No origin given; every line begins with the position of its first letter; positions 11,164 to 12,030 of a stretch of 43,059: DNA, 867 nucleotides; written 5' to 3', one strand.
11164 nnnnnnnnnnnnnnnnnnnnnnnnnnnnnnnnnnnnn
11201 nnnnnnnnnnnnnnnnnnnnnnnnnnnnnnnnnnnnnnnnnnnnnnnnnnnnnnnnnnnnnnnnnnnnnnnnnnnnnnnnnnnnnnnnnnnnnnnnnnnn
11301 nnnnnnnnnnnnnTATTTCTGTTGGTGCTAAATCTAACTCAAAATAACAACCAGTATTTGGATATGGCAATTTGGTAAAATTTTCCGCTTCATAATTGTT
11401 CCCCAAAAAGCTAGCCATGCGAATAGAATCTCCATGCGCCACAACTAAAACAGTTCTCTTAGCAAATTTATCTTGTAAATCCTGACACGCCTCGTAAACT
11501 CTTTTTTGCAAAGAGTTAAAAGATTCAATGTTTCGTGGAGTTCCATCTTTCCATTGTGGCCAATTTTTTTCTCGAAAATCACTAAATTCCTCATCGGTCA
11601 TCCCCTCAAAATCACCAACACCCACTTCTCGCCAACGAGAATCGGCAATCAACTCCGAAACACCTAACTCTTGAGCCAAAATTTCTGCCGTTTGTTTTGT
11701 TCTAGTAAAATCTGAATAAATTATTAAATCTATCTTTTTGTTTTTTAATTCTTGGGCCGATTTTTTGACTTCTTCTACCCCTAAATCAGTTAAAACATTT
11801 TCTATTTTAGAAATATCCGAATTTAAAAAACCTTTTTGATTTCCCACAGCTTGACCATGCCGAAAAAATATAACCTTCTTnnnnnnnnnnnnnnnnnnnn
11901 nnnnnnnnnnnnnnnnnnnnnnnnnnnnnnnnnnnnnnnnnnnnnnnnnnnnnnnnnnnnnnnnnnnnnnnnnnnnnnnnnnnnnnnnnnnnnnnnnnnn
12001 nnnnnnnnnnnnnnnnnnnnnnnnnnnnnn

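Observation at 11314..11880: Histidine-phosphatase (phosphoglycerate-mutase-like) domain inserted in-frame inside valyl-tRNA synthetase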

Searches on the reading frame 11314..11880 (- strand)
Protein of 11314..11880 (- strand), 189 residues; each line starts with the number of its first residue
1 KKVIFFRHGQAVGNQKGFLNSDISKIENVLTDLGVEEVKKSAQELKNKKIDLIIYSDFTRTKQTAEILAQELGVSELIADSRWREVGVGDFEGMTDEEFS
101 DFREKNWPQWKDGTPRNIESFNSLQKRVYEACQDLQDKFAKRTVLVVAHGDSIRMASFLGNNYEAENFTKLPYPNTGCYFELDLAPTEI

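Call 21: search_protein_representatives(protein=window:11314-11880:-)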
Query: 189 residues. Proteins with E-value up to 0.001 (for the whole library): 9292; up to 1e-10: 598; up to 1e-30: 2. The best 150 are listed.
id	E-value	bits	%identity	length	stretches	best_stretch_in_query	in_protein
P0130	2.4e-40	154.4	45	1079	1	2-185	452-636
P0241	1.1e-36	142.5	34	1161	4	2-153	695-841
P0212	1.5e-29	119.2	39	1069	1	3-178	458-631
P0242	3.7e-23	98.4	31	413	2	3-179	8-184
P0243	8.7e-23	97.2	39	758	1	2-160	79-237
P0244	2.9e-22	95.5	30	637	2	2-179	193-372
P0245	2.1e-21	92.7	38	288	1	5-186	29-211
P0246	2.2e-21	92.6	38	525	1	2-155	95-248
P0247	3.7e-21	91.9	38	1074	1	2-186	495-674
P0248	4.6e-21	91.6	37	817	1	2-178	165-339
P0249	5.1e-21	91.4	37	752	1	3-175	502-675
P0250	2.3e-20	89.3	31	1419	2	2-152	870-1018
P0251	3.3e-20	88.8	37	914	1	4-161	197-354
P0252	3.6e-20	88.6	39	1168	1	2-153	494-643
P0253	7.7e-20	87.6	32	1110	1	4-179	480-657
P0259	1.8e-19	86.4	27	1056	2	3-185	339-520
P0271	4.1e-18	81.9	36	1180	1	3-160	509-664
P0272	5.2e-18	81.6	37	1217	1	3-178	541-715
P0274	6.0e-18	81.4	31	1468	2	2-175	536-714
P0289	4.5e-17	78.6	32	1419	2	2-162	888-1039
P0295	1.0e-16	77.4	36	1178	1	6-154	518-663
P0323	1.1e-15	74.1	31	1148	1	2-167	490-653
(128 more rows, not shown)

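Call 25: search_protein_families(library=ncbifam, proteins=[P0323, P0271, P0295, P0250, P0241, P0274, P0259, P0242], max_evalue=1e-10)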
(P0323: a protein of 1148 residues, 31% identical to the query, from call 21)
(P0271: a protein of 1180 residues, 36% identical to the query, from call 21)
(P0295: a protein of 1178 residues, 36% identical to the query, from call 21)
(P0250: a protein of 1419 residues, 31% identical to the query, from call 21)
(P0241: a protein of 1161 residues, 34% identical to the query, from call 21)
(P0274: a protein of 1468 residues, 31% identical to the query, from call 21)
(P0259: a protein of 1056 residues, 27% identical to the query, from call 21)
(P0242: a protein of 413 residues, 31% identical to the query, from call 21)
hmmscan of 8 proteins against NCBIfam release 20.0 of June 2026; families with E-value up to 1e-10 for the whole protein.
P0323 (1148 aa): 22 families
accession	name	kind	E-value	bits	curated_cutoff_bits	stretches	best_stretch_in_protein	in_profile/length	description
TIGR00392.1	ileS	equivalog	1.4e-249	830.7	621.4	2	2-484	7-498/861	isoleucine--tRNA ligase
NF000258.1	MupB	exception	6.3e-218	726.1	1900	2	6-483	8-475/1033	mupirocin-resistant isoleucine--tRNA ligase MupB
NF000257.1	MupA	exception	1.4e-212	708.4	1900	2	7-490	9-476/1024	mupirocin-resistant isoleucine--tRNA ligase MupA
TIGR00422.1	valS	equivalog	4.6e-127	425.2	612.1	3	704-1067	442-811/863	valine--tRNA ligase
NF009687.0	PRK13208.1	equivalog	1e-118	397.6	738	3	690-1042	434-788/801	valine--tRNA ligase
NF004349.1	PRK05729.1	equivalog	1.1e-104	351.4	704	2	5-480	8-424/860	valine--tRNA ligase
NF040702.1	ileS_w_GNAT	exception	5.9e-99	332.1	1999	3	2-253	18-273/1100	isoleucine--tRNA ligase, N-acetyltransferase domain-containing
NF011492.0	PRK14900.1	equivalog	7.9e-61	206.1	1783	2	698-1022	441-777/1044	valine--tRNA ligase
NF008957.0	PRK12300.1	subfamily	1.2e-60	205.5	677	2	3-331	6-322/946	leucine--tRNA ligase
TIGR00395.1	leuS_arch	equivalog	2.1e-57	194.9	648.5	2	7-331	4-316/938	leucine--tRNA ligase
NF000540.1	alt_ValS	exception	2.2e-47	161.5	900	2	710-1018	496-804/827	valine--tRNA ligase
TIGR00396.1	leuS_bact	equivalog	8.5e-40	136.6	548.4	1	4-187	4-168/843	leucine--tRNA ligase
TIGR03162.1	ribazole_cobC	equivalog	4.4e-30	104.4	162.9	1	493-659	3-168/176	alpha-ribazole phosphatase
NF005567.0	PRK07238.1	equivalog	1.1e-25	90.8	326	1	484-642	173-333/378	bifunctional RNase H/acid phosphatase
NF038349.1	dPGM_arch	equivalog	5.4e-24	85.1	225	1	493-651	3-153/194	2,3-diphosphoglycerate-dependent phosphoglycerate mutase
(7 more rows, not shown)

P0271 (1180 aa): 22 families
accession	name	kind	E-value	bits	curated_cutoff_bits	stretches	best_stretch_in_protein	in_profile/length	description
TIGR00392.1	ileS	equivalog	3.3e-261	869.2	621.4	2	16-510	3-507/861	isoleucine--tRNA ligase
NF000257.1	MupA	exception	7.3e-235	782.1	1900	2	26-500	10-471/1024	mupirocin-resistant isoleucine--tRNA ligase MupA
NF000258.1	MupB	exception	3.2e-232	773.4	1900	2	20-489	4-464/1033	mupirocin-resistant isoleucine--tRNA ligase MupB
TIGR00422.1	valS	equivalog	1.6e-119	400.3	612.1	3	727-1080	445-785/863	valine--tRNA ligase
NF009687.0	PRK13208.1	equivalog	5.3e-114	382.1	738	3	720-1080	445-787/801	valine--tRNA ligase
NF040702.1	ileS_w_GNAT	exception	3.1e-99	333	1999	3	18-296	16-307/1100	isoleucine--tRNA ligase, N-acetyltransferase domain-containing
NF004349.1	PRK05729.1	equivalog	8.7e-99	331.9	704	2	20-501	5-428/860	valine--tRNA ligase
NF011492.0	PRK14900.1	equivalog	1e-62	212.4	1783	3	720-1007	443-727/1044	valine--tRNA ligase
NF008957.0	PRK12300.1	subfamily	7.6e-58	196.2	677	2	25-335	10-312/946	leucine--tRNA ligase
NF000540.1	alt_ValS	exception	2e-52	178.3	900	2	729-1062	495-804/827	valine--tRNA ligase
TIGR00395.1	leuS_arch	equivalog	2.5e-50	171.4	648.5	2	766-1008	566-790/938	leucine--tRNA ligase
TIGR00396.1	leuS_bact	equivalog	6.8e-34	117.1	548.4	2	817-1006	602-771/843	leucine--tRNA ligase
NF038349.1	dPGM_arch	equivalog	1.2e-24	87.3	225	1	511-664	3-147/194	2,3-diphosphoglycerate-dependent phosphoglycerate mutase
TIGR03162.1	ribazole_cobC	equivalog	1.5e-22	79.9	162.9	1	511-671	3-161/176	alpha-ribazole phosphatase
TIGR00398.1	metG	equivalog_domain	7.2e-22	77.8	336.35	1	797-998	304-508/530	methionine--tRNA ligase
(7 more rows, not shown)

P0295 (1178 aa): 21 families
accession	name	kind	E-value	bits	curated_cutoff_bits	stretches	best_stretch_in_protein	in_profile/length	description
TIGR00392.1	ileS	equivalog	9.2e-255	847.9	621.4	2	12-530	3-521/861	isoleucine--tRNA ligase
NF000258.1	MupB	exception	1.4e-209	698.5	1900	2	21-494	9-463/1033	mupirocin-resistant isoleucine--tRNA ligase MupB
NF000257.1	MupA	exception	3.1e-206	687.3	1900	2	21-504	9-469/1024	mupirocin-resistant isoleucine--tRNA ligase MupA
TIGR00422.1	valS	equivalog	7.4e-122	408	612.1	3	735-1129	448-844/863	valine--tRNA ligase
NF009687.0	PRK13208.1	equivalog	1.6e-113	380.5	738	3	722-1077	442-791/801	valine--tRNA ligase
NF004349.1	PRK05729.1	equivalog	1.2e-102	344.7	704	2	12-494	1-416/860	valine--tRNA ligase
NF040702.1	ileS_w_GNAT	exception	1.3e-86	291.2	1999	3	16-276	18-276/1100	isoleucine--tRNA ligase, N-acetyltransferase domain-containing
NF011492.0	PRK14900.1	equivalog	2e-63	214.7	1783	3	11-271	9-252/1044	valine--tRNA ligase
NF008957.0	PRK12300.1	subfamily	1.1e-52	179.1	677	2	15-344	4-313/946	leucine--tRNA ligase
TIGR00395.1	leuS_arch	equivalog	6.4e-51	173.4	648.5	2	20-352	3-315/938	leucine--tRNA ligase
NF000540.1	alt_ValS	exception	5.7e-48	163.5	900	2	735-1055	496-807/827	valine--tRNA ligase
TIGR00396.1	leuS_bact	equivalog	1.3e-39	136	548.4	2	17-205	3-172/843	leucine--tRNA ligase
TIGR00398.1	metG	equivalog_domain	2.9e-30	105.5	336.35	2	790-979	304-498/530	methionine--tRNA ligase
NF005567.0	PRK07238.1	equivalog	8.2e-27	94.5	326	1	506-671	171-339/378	bifunctional RNase H/acid phosphatase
NF008900.0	PRK12267.1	equivalog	3e-25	88.8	598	1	741-1018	228-510/648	methionine--tRNA ligase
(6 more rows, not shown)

P0250 (1419 aa): 30 families (the best 25 are shown)
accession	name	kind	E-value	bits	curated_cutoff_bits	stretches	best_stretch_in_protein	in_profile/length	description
TIGR00392.1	ileS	equivalog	1.7e-257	857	621.4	3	8-487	5-499/861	isoleucine--tRNA ligase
NF000257.1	MupA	exception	8.3e-222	738.9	1900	3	15-484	9-470/1024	mupirocin-resistant isoleucine--tRNA ligase MupA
NF000258.1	MupB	exception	1e-211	705.6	1900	3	15-483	9-473/1033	mupirocin-resistant isoleucine--tRNA ligase MupB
TIGR00422.1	valS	equivalog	2.8e-131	439.2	612.1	4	13-243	9-235/863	valine--tRNA ligase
NF009687.0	PRK13208.1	equivalog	6.8e-118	395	738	4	8-241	9-232/801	valine--tRNA ligase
NF004349.1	PRK05729.1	equivalog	2.4e-110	370.2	704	4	13-246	8-232/860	valine--tRNA ligase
NF040702.1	ileS_w_GNAT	exception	5.2e-74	249.5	1999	3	15-257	23-277/1100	isoleucine--tRNA ligase, N-acetyltransferase domain-containing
NF011492.0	PRK14900.1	equivalog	6.2e-74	249.5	1783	4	17-247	21-248/1044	valine--tRNA ligase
NF008957.0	PRK12300.1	subfamily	2e-63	214.7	677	2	10-339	5-326/946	leucine--tRNA ligase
TIGR03162.1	ribazole_cobC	equivalog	4.8e-59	198.7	162.9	2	871-1040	1-168/176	alpha-ribazole phosphatase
NF000540.1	alt_ValS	exception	5.7e-56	190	900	3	1049-1221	633-808/827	valine--tRNA ligase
NF005567.0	PRK07238.1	equivalog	4.2e-53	181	326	2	869-1029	178-340/378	bifunctional RNase H/acid phosphatase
TIGR00395.1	leuS_arch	equivalog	1.6e-50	172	648.5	2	14-339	3-320/938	leucine--tRNA ligase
NF045917.1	PhserinePhPspA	equivalog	2.9e-43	148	350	2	493-666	3-170/211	phosphoserine phosphatase PspA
NF038349.1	dPGM_arch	equivalog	3.6e-39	134.6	225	2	496-656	3-147/194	2,3-diphosphoglycerate-dependent phosphoglycerate mutase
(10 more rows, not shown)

P0241 (1161 aa): 33 families (the best 25 are shown)
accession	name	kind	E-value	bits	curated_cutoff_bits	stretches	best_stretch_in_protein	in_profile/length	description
NF004349.1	PRK05729.1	equivalog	1.3e-122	410.8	704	3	2-225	1-229/860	valine--tRNA ligase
TIGR00422.1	valS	equivalog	1.5e-113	380.5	612.1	3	1-225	1-235/863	valine--tRNA ligase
NF011492.0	PRK14900.1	equivalog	5.8e-90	302.5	1783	3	2-225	10-244/1044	valine--tRNA ligase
TIGR03162.1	ribazole_cobC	equivalog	2.3e-81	271.4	162.9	3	887-1048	1-168/176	alpha-ribazole phosphatase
NF005567.0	PRK07238.1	equivalog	1.5e-72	245.1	326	3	423-585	176-336/378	bifunctional RNase H/acid phosphatase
NF038349.1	dPGM_arch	equivalog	8.8e-72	241.1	225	4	888-1013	2-124/194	2,3-diphosphoglycerate-dependent phosphoglycerate mutase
NF002901.0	PRK03482.1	equivalog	9.5e-68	228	261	3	426-584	3-159/215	2,3-diphosphoglycerate-dependent phosphoglycerate mutase GpmB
TIGR00392.1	ileS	equivalog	9.5e-59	199.4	621.4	1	5-417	6-430/861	isoleucine--tRNA ligase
NF009687.0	PRK13208.1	equivalog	1.6e-58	198.6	738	2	2-225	7-234/801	valine--tRNA ligase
NF011580.0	PRK15004.1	equivalog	4.3e-58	196.6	250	3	886-1047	2-172/203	adenosylcobalamin/alpha-ribazole phosphatase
NF045917.1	PhserinePhPspA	equivalog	3.6e-52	177.1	350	2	426-623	3-197/211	phosphoserine phosphatase PspA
TIGR03848.1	MSMEG_4193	subfamily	1.1e-48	165.4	203.85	2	887-980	2-94/204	MSMEG_4193 family putative phosphomutase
TIGR00249.1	sixA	equivalog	1.1e-36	126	74.5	0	887-966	3-79/154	phosphohistidine phosphatase SixA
NF002339.0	PRK01295.1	equivalog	1.2e-36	126.1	316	1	885-977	3-98/206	2,3-bisphosphoglycerate-dependent phosphoglycerate mutase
NF009993.0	PRK13462.1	equivalog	1.4e-34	119.5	226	1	884-1031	5-154/203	acid phosphatase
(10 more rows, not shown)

P0274 (1468 aa): 26 families (the best 25 are shown)
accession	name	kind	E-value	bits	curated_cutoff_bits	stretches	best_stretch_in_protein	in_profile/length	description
TIGR00392.1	ileS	equivalog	2.7e-249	829.8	621.4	2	14-531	5-500/861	isoleucine--tRNA ligase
NF000257.1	MupA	exception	2.8e-187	624.6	1900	2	23-510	11-454/1024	mupirocin-resistant isoleucine--tRNA ligase MupA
NF000258.1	MupB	exception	6.4e-185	616.9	1900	2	21-517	9-465/1033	mupirocin-resistant isoleucine--tRNA ligase MupB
TIGR00422.1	valS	equivalog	9.9e-115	384.4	612.1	3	942-1317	445-802/863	valine--tRNA ligase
NF009687.0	PRK13208.1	equivalog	2.2e-110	370.1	738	3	945-1308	456-795/801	valine--tRNA ligase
NF004349.1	PRK05729.1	equivalog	2.3e-93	314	704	3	939-1303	432-771/860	valine--tRNA ligase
NF040702.1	ileS_w_GNAT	exception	4.1e-80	269.7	1999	3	340-508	491-654/1100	isoleucine--tRNA ligase, N-acetyltransferase domain-containing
NF011492.0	PRK14900.1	equivalog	1.5e-55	188.6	1783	3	941-1303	450-800/1044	valine--tRNA ligase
NF000540.1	alt_ValS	exception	1.5e-54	185.3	900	2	983-1286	525-816/827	valine--tRNA ligase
NF005567.0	PRK07238.1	equivalog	5.5e-53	180.6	326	2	732-918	158-341/378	bifunctional RNase H/acid phosphatase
TIGR03162.1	ribazole_cobC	equivalog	1.3e-48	164.7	162.9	2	754-932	1-173/176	alpha-ribazole phosphatase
TIGR00395.1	leuS_arch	equivalog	2.4e-47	161.5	648.5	2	20-371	3-317/938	leucine--tRNA ligase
NF008957.0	PRK12300.1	subfamily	3.7e-47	160.9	677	2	66-364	40-316/946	leucine--tRNA ligase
NF038349.1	dPGM_arch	equivalog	3.7e-43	147.7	225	2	538-694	2-143/194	2,3-diphosphoglycerate-dependent phosphoglycerate mutase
NF045917.1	PhserinePhPspA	equivalog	1.5e-41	142.4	350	2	536-696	3-158/211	phosphoserine phosphatase PspA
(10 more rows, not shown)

P0259 (1056 aa): 32 families (the best 25 are shown)
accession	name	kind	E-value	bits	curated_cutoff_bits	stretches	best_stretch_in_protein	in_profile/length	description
TIGR00392.1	ileS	equivalog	5.3e-123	412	621.4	2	521-856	527-850/861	isoleucine--tRNA ligase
NF000257.1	MupA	exception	5.5e-105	352.1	1900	2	519-1012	498-978/1024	mupirocin-resistant isoleucine--tRNA ligase MupA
NF000258.1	MupB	exception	6.4e-93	312.3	1900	2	523-1022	506-994/1033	mupirocin-resistant isoleucine--tRNA ligase MupB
NF009687.0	PRK13208.1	equivalog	2.2e-68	231.2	738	2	510-877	439-782/801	valine--tRNA ligase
TIGR00422.1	valS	equivalog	2.5e-67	227.6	612.1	2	521-893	442-793/863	valine--tRNA ligase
NF004349.1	PRK05729.1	equivalog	3.5e-58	197.6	704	2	517-853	428-739/860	valine--tRNA ligase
TIGR03162.1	ribazole_cobC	equivalog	5.1e-57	192.1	162.9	2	342-515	4-174/176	alpha-ribazole phosphatase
NF005567.0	PRK07238.1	equivalog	2.8e-54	184.9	326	2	115-280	173-333/378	bifunctional RNase H/acid phosphatase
NF045917.1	PhserinePhPspA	equivalog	3.8e-47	160.7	350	2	121-288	3-165/211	phosphoserine phosphatase PspA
NF038349.1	dPGM_arch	equivalog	8.5e-46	156.3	225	2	124-284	3-148/194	2,3-diphosphoglycerate-dependent phosphoglycerate mutase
NF000540.1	alt_ValS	exception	4.7e-43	147.2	900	1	527-873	496-818/827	valine--tRNA ligase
TIGR03848.1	MSMEG_4193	subfamily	1.9e-39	135.3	203.85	2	123-278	3-157/204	MSMEG_4193 family putative phosphomutase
NF011580.0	PRK15004.1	equivalog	2.4e-38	132.2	250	2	340-492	4-155/203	adenosylcobalamin/alpha-ribazole phosphatase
NF002901.0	PRK03482.1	equivalog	2.8e-37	128.4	261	2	121-273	3-150/215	2,3-diphosphoglycerate-dependent phosphoglycerate mutase GpmB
NF009994.0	PRK13463.1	equivalog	1.2e-33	116.7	277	2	120-298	3-176/203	phosphoserine phosphatase 1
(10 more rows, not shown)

P0242 (413 aa): 19 families
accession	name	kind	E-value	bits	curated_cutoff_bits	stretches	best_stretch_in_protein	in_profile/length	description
TIGR03162.1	ribazole_cobC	equivalog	3e-85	284.1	162.9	2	8-185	1-174/176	alpha-ribazole phosphatase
NF005567.0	PRK07238.1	equivalog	2.2e-65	221.4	326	2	6-169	178-342/378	bifunctional RNase H/acid phosphatase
NF045917.1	PhserinePhPspA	equivalog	1.6e-61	207.7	350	2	7-173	3-170/211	phosphoserine phosphatase PspA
NF009994.0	PRK13463.1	equivalog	1.5e-50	171.9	277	2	208-407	4-202/203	phosphoserine phosphatase 1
NF011580.0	PRK15004.1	equivalog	7.7e-50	169.7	250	2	209-364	3-158/203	adenosylcobalamin/alpha-ribazole phosphatase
NF002901.0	PRK03482.1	equivalog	2.2e-49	168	261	2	209-407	4-205/215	2,3-diphosphoglycerate-dependent phosphoglycerate mutase GpmB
TIGR03848.1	MSMEG_4193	subfamily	6.2e-41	140.1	203.85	2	210-369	3-166/204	MSMEG_4193 family putative phosphomutase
NF038349.1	dPGM_arch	equivalog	7.8e-37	127.1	225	2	8-173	1-157/194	2,3-diphosphoglycerate-dependent phosphoglycerate mutase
NF002339.0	PRK01295.1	equivalog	5.3e-35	120.7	316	2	6-162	3-167/206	2,3-bisphosphoglycerate-dependent phosphoglycerate mutase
NF002217.0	PRK01112.1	equivalog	1.6e-32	112.8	320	1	209-272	4-67/228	2,3-bisphosphoglycerate-dependent phosphoglycerate mutase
TIGR01258.1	pgm_1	subfamily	1.3e-30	106.6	81.7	2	209-304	3-103/245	2,3-bisphosphoglycerate-dependent phosphoglycerate mutase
NF009993.0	PRK13462.1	equivalog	7.9e-30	104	226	1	209-410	8-200/203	acid phosphatase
NF010713.0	PRK14115.1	equivalog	3e-29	102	305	2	209-304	4-104/248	2,3-diphosphoglycerate-dependent phosphoglycerate mutase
NF010718.0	PRK14120.1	equivalog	7.7e-27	94.2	366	1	4-138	3-143/249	phosphoglyceromutase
NF010717.0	PRK14119.1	equivalog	2.2e-21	76.5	378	0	209-304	4-104/228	2,3-diphosphoglycerate-dependent phosphoglycerate mutase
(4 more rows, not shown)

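Call 28: list_cluster_members(proteins=[P0323, P0271, P0295, P0250, P0274, P0241, P0247, P0272, P0289, P0242])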
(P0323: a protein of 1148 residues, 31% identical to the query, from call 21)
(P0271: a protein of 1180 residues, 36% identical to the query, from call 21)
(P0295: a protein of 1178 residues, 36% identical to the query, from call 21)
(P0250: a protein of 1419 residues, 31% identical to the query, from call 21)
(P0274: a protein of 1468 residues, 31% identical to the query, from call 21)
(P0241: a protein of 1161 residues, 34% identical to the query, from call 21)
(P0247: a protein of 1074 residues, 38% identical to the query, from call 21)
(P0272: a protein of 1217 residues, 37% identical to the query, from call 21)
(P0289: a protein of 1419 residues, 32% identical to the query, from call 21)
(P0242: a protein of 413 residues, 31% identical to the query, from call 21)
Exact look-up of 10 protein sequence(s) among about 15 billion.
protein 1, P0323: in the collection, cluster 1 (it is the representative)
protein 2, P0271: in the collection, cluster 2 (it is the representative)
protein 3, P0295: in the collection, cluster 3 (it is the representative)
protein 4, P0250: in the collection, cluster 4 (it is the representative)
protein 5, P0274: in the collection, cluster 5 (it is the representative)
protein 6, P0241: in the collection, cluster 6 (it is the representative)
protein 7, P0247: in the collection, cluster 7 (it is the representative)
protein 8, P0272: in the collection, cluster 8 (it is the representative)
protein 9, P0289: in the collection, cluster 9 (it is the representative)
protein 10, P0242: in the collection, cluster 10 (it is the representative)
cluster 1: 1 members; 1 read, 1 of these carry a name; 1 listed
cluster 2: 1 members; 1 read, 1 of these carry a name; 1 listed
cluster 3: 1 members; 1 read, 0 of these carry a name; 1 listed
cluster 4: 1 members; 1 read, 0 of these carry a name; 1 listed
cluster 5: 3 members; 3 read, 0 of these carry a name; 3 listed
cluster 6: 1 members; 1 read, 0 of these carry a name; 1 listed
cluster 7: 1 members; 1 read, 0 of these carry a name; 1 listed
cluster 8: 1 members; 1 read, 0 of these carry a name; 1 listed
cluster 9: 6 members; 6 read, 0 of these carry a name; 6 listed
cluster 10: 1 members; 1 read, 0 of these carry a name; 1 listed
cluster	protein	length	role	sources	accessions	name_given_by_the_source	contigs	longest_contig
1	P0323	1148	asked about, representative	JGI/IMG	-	isoleucyl-tRNA synthetase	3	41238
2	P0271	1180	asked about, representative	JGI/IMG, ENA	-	isoleucyl-tRNA synthetase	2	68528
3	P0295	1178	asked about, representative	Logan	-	-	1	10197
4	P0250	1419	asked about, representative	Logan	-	-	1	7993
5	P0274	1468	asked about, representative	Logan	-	-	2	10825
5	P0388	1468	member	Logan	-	-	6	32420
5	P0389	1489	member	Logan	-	-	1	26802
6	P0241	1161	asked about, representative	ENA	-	-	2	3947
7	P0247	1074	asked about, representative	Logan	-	-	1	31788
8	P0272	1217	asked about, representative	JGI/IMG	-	-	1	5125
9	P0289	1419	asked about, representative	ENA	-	-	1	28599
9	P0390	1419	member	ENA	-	-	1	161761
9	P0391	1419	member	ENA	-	-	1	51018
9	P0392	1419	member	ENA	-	-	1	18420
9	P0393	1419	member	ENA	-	-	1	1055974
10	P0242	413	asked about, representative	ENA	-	-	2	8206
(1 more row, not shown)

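Call 41: find_related_loci(query=A2, collection=genome_contigs, flank=9000)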
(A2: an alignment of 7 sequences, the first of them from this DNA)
Query A2 (157 aa) in genome_contigs; peptide patterns used: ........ (x = any residue, [..] = any of these).
390 stretches matched a pattern; 300 encode a relative of the query (tblastn E <= 1e-3); the best 80 are kept; 80 distinct loci.
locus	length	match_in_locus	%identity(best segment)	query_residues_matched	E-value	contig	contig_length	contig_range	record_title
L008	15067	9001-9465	49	1-154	7e-43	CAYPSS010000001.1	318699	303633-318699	MAG TPA_asm: uncultured Gammaproteobacteria bacterium isolate binchicken_co27_474 genome assembly, contig: NODE_25_lengt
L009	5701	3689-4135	43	2-152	3e-33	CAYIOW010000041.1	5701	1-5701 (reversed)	MAG TPA_asm: uncultured Gammaproteobacteria bacterium isolate ERP119705_co25_566 genome assembly, contig: NODE_17641_len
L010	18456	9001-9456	40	1-154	2e-29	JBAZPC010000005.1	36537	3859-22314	MAG: Candidatus Paceibacterota bacterium isolate SO_2017_SWC_20 scaffold_1001_c1_LP-4_2017, whole genome shotgun sequenc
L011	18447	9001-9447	38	4-154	4e-29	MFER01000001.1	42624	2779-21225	MAG: Candidatus Doudnabacteria bacterium RIFCSPHIGHO2_02_FULL_43_13b rifcsphigho2_02_scaffold_1205, whole genome shotgun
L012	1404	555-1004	40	1-152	8e-29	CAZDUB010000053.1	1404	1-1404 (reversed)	MAG TPA_asm: uncultured Elusimicrobia sp. isolate binchicken_co71_67 genome assembly, contig: NODE_33344_length_1404_cov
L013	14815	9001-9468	37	2-154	9e-28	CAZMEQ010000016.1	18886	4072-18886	MAG TPA_asm: uncultured Gammaproteobacteria bacterium isolate binchicken_co154_115 genome assembly, contig: NODE_4959_le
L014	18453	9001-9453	39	3-154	2e-27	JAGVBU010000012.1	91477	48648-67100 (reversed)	MAG: Candidatus Paceibacterota bacterium isolate DeMMO6_38 c_000000044511, whole genome shotgun sequence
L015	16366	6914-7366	40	1-152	2e-27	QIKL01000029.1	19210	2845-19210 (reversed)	MAG: Candidatus Uhrbacteria bacterium isolate SZUA-46 Ga0063293_10002107, whole genome shotgun sequence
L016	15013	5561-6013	38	3-154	4e-27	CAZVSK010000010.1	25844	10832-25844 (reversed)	MAG TPA_asm: uncultured Candidatus Saccharibacteria bacterium isolate binchicken_co22_239 genome assembly, contig: NODE_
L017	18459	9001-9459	38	1-154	7e-27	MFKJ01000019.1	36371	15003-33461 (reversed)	MAG: Candidatus Jorgensenbacteria bacterium RIFCSPHIGHO2_02_FULL_45_20 rifcsphigho2_02_scaffold_4088, whole genome shotg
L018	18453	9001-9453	39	3-154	9e-27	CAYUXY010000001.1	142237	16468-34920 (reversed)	MAG TPA_asm: uncultured Candidatus Saccharibacteria bacterium isolate SRP192927_co6_767 genome assembly, contig: NODE_57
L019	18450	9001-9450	38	1-152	3e-26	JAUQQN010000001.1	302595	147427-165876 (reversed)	MAG: Patescibacteria group bacterium isolate SRBZ-1.bins.49.201808 NODE_20_length_302595_cov_59.378311, whole genome sho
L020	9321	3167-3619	38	3-154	3e-26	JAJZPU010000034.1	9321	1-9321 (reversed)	MAG: bacterium isolate SKS1.bin17 NODE_13023_length_9321_cov_3.418751, whole genome shotgun sequence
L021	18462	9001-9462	36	1-154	3e-26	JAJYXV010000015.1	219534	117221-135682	MAG: bacterium isolate FK3.bin69 NODE_53_length_219534_cov_2.106150, whole genome shotgun sequence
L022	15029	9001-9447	38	5-154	5e-26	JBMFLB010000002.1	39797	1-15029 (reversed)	MAG: Minisyncoccia bacterium isolate KM4336-38 NODE_2_length_39797_cov_3.348943, whole genome shotgun sequence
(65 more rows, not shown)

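Call 46: predict_structure(alignment_id=A1)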
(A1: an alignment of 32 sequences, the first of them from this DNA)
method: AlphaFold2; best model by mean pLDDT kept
length: 157 residues; sequences in the alignment: 32
mean_pLDDT: 97.5   pTM: 0.91
mean pLDDT of the five models: 97.5, 97.2, 97.2, 97.1, 97.0
residues with pLDDT >= 90: 156; 70-90: 1; 50-70: 0; < 50: 0
segments of 3 or more residues with pLDDT < 50: none
pLDDT, mean of each block of 10 residues (from residue 1): 98 96 96 99 97 99 99 99 98 96 96 97 98 97 98 96
secondary structure, 60 per line:
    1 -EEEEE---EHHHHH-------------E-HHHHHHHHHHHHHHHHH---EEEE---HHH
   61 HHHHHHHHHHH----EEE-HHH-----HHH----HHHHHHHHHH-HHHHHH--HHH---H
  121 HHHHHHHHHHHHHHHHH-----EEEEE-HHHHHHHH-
elements in order: E2-6 H11-15 H31-47 E51-54 H58-71 E76-78 H95-104 H106-111 H120-137 E143-147 H149-156
